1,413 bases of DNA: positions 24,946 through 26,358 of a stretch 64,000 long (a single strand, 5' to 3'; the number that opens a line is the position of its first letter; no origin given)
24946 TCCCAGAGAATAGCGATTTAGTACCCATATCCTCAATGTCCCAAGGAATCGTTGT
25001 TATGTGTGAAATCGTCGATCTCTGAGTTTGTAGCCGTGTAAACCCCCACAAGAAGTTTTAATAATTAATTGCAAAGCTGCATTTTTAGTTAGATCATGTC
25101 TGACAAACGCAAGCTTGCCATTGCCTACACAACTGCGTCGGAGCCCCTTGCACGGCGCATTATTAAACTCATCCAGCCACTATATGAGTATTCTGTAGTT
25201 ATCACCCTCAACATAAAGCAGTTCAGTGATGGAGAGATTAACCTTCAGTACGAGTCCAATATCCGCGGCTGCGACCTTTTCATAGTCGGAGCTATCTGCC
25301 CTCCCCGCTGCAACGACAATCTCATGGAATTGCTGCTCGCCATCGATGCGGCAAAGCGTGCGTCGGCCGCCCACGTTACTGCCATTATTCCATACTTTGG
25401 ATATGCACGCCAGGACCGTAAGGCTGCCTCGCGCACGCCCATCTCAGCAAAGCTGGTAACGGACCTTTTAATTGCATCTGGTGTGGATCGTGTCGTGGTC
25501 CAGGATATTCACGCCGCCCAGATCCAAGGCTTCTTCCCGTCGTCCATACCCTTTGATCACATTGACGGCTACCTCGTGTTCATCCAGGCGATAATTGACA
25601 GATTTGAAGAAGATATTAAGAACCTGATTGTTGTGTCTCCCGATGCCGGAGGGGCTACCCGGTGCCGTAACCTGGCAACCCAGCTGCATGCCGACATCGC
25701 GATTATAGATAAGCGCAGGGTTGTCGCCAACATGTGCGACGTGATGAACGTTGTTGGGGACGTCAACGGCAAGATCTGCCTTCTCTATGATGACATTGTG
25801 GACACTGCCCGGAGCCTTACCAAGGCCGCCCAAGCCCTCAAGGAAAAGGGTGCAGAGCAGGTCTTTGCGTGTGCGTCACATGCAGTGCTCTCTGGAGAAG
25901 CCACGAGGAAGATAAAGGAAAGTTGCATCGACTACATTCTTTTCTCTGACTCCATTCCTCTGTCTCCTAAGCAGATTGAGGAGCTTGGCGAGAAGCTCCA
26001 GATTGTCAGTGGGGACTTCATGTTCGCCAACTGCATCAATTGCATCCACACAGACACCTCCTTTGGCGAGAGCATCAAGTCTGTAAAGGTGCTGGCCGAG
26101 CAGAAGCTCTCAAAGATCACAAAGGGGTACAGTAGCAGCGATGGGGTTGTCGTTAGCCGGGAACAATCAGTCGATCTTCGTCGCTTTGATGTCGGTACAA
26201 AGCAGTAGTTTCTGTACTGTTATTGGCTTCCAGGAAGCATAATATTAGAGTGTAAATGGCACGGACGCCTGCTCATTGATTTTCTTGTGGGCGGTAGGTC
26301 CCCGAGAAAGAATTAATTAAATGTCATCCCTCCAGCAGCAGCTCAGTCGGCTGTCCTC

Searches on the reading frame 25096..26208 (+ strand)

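Call 82: search_protein_families(library=pfam, proteins=[window:25096-26208:+], max_evalue=0.01)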
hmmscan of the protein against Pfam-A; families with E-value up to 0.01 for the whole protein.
window:25096-26208:+ (370 aa): 4 families
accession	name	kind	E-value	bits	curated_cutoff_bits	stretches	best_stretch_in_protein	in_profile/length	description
PF13793.12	Pribosyltran_N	-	6.6e-39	132.8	25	1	9-129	3-117/117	N-terminal domain of ribose phosphate pyrophosphokinase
PF14572.12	Pribosyl_synth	-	1.3e-24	87.6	27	1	216-324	74-180/184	Phosphoribosyl synthetase-associated domain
PF00156.33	Pribosyltran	-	9.6e-15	54.7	26.3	1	165-272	18-134/158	Phosphoribosyl transferase domain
PF10298.14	WhiA_N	-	0.0062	17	23.4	0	4-37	22-55/86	WhiA N-terminal LAGLIDADG-like domain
